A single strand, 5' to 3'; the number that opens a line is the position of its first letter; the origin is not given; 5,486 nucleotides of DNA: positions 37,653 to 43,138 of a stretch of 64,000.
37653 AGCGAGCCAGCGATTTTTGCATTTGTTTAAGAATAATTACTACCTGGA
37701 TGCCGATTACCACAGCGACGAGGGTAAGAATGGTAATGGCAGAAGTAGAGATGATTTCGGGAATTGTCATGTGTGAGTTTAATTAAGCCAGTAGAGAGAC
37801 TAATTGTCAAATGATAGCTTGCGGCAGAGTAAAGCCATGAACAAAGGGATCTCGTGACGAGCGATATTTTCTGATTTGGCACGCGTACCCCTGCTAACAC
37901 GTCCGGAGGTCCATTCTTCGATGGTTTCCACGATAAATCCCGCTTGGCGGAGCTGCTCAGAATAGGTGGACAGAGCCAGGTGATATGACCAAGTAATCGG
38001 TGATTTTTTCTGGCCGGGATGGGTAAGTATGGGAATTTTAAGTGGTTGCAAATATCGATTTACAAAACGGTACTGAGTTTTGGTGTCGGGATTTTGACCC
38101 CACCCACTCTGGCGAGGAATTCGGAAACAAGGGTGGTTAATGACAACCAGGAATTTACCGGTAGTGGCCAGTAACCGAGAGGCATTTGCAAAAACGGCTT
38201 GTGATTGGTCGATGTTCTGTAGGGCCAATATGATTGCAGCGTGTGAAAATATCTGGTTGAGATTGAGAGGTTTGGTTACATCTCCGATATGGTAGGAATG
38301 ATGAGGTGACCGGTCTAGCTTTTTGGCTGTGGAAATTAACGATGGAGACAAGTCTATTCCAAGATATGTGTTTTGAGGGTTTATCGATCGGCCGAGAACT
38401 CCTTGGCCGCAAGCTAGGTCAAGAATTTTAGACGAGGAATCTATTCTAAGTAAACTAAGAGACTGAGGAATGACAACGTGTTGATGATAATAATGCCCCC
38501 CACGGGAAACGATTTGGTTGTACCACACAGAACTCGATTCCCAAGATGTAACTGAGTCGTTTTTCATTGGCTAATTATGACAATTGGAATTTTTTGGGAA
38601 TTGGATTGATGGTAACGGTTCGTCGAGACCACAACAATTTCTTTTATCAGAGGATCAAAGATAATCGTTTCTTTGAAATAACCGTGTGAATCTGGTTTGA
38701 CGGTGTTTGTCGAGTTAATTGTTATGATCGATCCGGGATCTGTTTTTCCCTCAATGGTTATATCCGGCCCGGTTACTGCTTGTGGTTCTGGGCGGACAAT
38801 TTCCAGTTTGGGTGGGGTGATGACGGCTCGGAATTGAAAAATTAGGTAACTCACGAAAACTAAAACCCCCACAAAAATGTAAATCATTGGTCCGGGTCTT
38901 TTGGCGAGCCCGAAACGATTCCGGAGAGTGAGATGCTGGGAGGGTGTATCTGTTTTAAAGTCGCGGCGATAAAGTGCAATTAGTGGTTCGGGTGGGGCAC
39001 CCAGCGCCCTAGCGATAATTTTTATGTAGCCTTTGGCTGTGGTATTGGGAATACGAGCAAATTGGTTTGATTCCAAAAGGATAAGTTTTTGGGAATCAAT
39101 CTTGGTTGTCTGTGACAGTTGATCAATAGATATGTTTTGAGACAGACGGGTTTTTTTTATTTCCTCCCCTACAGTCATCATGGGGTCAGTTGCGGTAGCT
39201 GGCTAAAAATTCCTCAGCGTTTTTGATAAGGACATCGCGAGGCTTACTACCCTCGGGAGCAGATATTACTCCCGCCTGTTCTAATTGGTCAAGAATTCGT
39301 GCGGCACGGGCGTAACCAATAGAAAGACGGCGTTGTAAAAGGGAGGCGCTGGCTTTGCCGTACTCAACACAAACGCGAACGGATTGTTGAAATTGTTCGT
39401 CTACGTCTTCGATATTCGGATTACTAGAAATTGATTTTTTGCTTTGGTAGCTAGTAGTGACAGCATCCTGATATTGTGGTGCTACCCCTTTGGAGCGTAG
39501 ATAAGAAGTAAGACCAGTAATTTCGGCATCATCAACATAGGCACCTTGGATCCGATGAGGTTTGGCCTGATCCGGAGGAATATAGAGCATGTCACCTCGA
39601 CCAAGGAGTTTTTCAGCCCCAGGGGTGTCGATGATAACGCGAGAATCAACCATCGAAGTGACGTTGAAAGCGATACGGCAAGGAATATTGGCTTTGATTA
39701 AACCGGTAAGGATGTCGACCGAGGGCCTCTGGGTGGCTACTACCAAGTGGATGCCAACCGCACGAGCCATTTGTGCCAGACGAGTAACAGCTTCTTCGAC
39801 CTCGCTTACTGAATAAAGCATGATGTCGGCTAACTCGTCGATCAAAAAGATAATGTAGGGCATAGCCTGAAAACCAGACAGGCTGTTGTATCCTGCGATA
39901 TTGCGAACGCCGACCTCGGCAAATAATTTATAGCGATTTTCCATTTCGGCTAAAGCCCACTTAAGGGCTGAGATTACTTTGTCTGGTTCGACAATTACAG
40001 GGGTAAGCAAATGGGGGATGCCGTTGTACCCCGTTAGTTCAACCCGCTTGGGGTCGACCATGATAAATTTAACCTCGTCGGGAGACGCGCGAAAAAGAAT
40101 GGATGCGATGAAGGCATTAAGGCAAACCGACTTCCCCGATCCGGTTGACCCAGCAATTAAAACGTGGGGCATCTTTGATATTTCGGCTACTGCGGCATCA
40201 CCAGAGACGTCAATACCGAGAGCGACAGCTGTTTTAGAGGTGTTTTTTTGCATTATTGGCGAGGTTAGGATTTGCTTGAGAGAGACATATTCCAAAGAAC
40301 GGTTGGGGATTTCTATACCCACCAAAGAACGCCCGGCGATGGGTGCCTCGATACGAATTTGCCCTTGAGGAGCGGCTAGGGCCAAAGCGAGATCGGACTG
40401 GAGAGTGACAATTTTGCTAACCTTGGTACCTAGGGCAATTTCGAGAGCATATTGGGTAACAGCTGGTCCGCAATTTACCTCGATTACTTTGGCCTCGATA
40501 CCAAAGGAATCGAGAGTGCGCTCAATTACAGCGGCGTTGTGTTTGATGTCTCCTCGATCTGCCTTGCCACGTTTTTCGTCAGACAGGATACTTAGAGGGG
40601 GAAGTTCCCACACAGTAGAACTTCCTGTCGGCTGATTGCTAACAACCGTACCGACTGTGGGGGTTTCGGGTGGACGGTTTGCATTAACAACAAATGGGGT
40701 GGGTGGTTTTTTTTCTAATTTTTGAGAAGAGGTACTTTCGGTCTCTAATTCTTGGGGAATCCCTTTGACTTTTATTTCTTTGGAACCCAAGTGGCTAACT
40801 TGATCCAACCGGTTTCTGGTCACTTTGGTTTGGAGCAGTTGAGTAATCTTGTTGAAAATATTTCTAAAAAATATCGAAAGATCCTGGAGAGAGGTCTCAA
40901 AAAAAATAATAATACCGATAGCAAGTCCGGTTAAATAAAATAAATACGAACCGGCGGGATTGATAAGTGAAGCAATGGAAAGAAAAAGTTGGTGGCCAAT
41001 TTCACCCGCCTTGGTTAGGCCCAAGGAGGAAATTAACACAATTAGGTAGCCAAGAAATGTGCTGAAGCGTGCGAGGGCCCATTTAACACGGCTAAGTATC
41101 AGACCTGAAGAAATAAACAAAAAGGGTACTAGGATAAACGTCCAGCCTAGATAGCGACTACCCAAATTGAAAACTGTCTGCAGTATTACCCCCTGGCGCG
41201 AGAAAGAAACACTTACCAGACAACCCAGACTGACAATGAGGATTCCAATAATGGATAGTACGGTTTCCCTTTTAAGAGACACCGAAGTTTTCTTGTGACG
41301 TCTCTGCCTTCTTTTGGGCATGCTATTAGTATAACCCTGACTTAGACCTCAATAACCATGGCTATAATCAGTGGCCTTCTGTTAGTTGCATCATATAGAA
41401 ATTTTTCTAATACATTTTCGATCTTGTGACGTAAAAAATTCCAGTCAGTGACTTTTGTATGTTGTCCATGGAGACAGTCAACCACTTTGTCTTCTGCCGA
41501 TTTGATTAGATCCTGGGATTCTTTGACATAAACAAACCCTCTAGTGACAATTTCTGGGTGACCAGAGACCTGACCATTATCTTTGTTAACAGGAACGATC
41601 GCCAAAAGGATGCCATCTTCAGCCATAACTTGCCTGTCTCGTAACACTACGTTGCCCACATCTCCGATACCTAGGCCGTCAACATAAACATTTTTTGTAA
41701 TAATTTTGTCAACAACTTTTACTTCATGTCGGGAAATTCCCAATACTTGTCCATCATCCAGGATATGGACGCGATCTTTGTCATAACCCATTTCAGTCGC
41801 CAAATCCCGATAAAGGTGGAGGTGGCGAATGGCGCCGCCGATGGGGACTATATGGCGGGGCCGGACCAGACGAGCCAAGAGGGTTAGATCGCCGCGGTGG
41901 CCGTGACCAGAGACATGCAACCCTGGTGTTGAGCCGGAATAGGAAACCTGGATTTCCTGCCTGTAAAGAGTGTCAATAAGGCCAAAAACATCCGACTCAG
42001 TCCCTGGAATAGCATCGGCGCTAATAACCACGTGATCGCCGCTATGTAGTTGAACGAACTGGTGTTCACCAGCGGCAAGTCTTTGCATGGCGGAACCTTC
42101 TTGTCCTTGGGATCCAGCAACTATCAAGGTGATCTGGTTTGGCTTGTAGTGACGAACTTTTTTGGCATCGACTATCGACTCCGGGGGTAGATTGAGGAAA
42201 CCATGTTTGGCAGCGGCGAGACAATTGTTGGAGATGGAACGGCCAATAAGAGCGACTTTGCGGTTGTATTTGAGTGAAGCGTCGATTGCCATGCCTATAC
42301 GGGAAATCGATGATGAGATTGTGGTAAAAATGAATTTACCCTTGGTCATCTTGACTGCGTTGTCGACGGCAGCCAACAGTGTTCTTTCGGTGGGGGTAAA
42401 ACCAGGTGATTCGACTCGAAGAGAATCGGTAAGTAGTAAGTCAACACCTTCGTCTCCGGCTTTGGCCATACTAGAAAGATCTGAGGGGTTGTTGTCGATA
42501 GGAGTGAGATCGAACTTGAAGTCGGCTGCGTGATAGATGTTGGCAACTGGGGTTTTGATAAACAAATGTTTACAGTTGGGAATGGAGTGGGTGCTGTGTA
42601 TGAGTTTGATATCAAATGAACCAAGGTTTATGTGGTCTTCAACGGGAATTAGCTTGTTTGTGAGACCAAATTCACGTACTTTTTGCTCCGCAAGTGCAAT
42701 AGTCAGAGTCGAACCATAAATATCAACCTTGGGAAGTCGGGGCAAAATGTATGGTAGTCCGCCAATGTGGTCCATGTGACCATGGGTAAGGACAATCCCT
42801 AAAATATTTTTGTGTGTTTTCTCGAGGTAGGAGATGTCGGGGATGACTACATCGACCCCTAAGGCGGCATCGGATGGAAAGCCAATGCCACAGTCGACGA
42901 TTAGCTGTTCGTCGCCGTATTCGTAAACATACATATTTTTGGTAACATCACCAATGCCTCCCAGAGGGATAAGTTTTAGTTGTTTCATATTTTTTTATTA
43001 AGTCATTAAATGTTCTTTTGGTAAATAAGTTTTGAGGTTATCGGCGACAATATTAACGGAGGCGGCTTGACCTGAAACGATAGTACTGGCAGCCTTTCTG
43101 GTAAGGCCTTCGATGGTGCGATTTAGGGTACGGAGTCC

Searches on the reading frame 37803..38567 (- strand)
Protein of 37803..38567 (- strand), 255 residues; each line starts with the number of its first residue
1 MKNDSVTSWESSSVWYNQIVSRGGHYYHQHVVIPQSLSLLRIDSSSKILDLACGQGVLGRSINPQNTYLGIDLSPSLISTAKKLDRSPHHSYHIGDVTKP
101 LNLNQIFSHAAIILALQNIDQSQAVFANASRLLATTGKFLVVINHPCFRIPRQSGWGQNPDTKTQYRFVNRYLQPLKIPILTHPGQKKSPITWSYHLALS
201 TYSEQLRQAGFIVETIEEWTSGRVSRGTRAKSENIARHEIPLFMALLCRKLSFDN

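Call 46: search_protein_families(library=pfam, proteins=[window:37803-38567:-], max_evalue=0.001)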
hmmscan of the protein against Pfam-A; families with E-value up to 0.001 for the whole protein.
window:37803-38567:- (255 aa): 6 families
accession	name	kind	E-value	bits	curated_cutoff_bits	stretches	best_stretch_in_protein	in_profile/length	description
PF13649.12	Methyltransf_25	-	9.2e-09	36.3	27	1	48-137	1-97/97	Methyltransferase domain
PF13847.12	Methyltransf_31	-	1.7e-08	34.7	27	1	42-141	1-109/145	Methyltransferase domain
PF08242.18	Methyltransf_12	-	1.9e-08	35.4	30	1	49-139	1-98/98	Methyltransferase domain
PF08241.18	Methyltransf_11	-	1.1e-07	32.8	21.2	1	49-140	1-94/95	Methyltransferase domain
PF05175.20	MTS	-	6.1e-06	26.4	23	1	39-145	26-142/170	Methyltransferase small domain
PF13489.12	Methyltransf_23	-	9.2e-05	22.7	27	1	41-143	19-119/164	Methyltransferase domain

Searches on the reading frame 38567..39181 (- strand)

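Call 47: search_protein_families(library=pfam, proteins=[window:38567-39181:-], max_evalue=0.001)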
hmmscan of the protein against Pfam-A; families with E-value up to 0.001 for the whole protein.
window:38567-39181:- (205 aa): 2 families
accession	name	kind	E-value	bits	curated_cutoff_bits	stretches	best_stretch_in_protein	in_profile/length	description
PF13413.12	HTH_25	-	1.2e-13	51.1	24.6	1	9-67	3-62/62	Helix-turn-helix domain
PF12844.13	HTH_19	-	2.8e-05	24.4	30.2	1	5-71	1-62/64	Helix-turn-helix domain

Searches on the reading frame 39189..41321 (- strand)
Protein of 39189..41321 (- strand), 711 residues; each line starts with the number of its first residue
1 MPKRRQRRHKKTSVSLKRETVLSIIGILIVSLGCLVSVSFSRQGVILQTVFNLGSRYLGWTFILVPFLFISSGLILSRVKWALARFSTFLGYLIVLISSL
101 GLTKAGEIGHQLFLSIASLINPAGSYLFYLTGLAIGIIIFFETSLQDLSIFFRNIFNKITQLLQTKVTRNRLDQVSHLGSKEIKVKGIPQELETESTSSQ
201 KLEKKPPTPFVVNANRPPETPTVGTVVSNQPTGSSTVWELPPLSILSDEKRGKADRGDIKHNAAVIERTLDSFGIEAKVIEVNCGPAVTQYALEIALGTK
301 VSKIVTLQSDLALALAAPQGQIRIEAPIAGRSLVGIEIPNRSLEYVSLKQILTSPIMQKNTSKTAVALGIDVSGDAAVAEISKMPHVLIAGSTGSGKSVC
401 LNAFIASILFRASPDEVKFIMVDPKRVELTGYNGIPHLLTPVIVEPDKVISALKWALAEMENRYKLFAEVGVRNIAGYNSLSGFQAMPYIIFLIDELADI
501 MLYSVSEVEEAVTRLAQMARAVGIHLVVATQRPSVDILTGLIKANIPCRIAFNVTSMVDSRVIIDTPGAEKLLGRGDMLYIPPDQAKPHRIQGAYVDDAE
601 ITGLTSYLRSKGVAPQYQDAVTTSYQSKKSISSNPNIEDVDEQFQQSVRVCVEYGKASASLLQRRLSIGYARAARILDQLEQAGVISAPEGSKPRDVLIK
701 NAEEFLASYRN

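Call 47: search_protein_families(library=pfam, proteins=[window:39189-41321:-], max_evalue=0.001)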
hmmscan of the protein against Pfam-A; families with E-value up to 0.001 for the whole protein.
window:39189-41321:- (711 aa): 5 families
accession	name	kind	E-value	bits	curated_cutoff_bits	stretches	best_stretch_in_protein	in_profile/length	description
PF01580.24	FtsK_SpoIIIE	-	3.7e-60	203.5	24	1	348-535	2-221/221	FtsK/SpoIIIE family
PF17854.6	FtsK_alpha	-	1.4e-28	99.4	22.9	1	240-340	1-101/101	FtsK alpha domain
PF09397.16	FtsK_gamma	-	6.2e-26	90.3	30.6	1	639-699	2-62/63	Ftsk gamma domain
PF05621.17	TniB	-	0.0002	21.3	22.4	0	380-407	31-58/189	Bacterial TniB protein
PF12846.13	AAA_10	-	0.00041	19.9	27.5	0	384-426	21-59/362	AAA-like domain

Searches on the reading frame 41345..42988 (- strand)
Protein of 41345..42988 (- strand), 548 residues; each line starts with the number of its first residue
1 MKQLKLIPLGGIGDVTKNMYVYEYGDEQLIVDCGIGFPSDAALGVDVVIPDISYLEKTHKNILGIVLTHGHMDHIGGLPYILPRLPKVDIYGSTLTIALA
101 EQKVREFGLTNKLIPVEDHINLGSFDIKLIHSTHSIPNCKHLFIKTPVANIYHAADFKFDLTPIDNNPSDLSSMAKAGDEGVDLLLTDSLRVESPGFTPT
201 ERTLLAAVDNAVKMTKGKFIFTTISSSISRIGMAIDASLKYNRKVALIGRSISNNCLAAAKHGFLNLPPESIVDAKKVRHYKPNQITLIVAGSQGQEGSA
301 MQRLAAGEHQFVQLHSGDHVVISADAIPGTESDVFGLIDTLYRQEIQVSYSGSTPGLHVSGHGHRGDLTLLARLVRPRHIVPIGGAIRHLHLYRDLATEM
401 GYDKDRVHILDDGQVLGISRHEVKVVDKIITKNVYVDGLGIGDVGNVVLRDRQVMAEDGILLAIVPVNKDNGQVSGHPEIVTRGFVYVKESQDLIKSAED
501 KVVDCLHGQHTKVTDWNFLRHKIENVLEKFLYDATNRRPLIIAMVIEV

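Call 47: search_protein_families(library=pfam, proteins=[window:41345-42988:-], max_evalue=0.001)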
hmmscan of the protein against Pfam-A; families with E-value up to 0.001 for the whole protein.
window:41345-42988:- (548 aa): 5 families
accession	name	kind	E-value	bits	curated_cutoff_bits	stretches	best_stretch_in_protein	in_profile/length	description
PF22505.1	RNase_J_b_CASP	-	2.5e-35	121.4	27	1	217-341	2-126/126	Ribonuclease J, beta-CASP domain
PF17770.6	RNase_J_C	-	4.2e-26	92.3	23.8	1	448-548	1-102/102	Ribonuclease J C-terminal domain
PF00753.33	Lactamase_B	-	5.8e-13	49.7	22.7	1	14-100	3-82/196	Metallo-beta-lactamase superfamily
PF12706.13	Lactamase_B_2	-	1.7e-07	31.5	27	1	53-192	23-167/200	Beta-lactamase superfamily domain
PF07521.17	RMMBL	-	0.00071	20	21.6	0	358-403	13-59/63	Zn-dependent metallo-hydrolase RNA specificity domain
